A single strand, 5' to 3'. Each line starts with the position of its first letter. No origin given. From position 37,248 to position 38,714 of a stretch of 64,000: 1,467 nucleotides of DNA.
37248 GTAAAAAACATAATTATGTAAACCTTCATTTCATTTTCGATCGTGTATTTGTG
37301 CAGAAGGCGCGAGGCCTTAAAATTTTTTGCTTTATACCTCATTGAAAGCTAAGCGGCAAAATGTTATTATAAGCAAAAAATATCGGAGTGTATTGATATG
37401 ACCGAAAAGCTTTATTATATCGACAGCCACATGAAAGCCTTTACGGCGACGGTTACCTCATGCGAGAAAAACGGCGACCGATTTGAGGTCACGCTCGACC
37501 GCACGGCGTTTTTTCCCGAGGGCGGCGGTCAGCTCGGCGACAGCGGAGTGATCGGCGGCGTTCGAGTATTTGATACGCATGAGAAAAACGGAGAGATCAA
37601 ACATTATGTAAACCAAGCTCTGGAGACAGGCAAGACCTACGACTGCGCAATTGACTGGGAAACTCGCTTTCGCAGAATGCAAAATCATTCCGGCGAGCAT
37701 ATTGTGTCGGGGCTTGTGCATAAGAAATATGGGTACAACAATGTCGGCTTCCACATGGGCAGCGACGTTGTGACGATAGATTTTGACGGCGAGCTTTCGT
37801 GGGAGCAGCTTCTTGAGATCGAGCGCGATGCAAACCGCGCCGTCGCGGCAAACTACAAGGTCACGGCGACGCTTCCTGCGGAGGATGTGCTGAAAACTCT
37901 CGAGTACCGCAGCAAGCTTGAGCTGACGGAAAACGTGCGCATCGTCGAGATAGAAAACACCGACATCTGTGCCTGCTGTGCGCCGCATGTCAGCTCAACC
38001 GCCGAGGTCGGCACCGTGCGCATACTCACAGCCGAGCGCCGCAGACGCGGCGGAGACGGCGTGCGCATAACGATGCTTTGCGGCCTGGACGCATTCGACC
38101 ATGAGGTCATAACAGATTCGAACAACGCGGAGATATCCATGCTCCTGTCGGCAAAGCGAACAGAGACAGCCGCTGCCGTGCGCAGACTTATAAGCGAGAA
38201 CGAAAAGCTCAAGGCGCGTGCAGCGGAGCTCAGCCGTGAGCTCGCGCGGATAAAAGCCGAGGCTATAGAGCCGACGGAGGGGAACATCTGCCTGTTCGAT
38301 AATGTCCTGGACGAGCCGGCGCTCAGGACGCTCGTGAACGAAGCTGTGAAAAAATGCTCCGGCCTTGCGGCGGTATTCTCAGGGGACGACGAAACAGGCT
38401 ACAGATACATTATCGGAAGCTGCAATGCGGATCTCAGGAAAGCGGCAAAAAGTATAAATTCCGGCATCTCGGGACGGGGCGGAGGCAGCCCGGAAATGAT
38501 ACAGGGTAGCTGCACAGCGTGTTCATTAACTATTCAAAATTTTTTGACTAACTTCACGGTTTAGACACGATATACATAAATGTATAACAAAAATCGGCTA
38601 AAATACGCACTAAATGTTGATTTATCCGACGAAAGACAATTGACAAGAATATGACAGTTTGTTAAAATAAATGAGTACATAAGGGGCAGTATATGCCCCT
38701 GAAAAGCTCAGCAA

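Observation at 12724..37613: Dense array of stand-alone dif XerD-arm words (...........) written through unrelated genes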

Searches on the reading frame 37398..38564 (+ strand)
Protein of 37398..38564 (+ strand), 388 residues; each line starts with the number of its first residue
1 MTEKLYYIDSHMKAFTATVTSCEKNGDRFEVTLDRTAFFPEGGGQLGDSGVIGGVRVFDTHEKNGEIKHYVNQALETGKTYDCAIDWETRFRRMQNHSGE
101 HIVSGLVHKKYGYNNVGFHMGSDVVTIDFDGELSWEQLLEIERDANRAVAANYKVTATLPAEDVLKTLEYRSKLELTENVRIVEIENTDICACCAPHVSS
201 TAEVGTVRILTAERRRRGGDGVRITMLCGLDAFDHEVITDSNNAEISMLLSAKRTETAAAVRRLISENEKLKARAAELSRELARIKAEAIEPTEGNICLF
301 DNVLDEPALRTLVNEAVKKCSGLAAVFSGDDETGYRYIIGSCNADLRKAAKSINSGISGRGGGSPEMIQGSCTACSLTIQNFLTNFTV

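Call 46: search_protein_families(library=pfam, proteins=[window:37398-38564:+])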
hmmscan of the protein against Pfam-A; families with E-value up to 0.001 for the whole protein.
window:37398-38564:+ (388 aa): 3 families
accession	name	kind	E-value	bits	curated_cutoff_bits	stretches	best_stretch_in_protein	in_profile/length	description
PF07973.19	tRNA_SAD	-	1.1e-09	38.5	24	1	180-216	1-37/44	Threonyl and Alanyl tRNA synthetase second additional domain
PF01411.24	tRNA-synt_2c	-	2.7e-07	29.9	30.3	1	24-88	480-551/552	tRNA synthetases class II (A)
PF02272.25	DHHA1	-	0.00048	21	25.9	0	303-374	12-85/102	DHHA1 domain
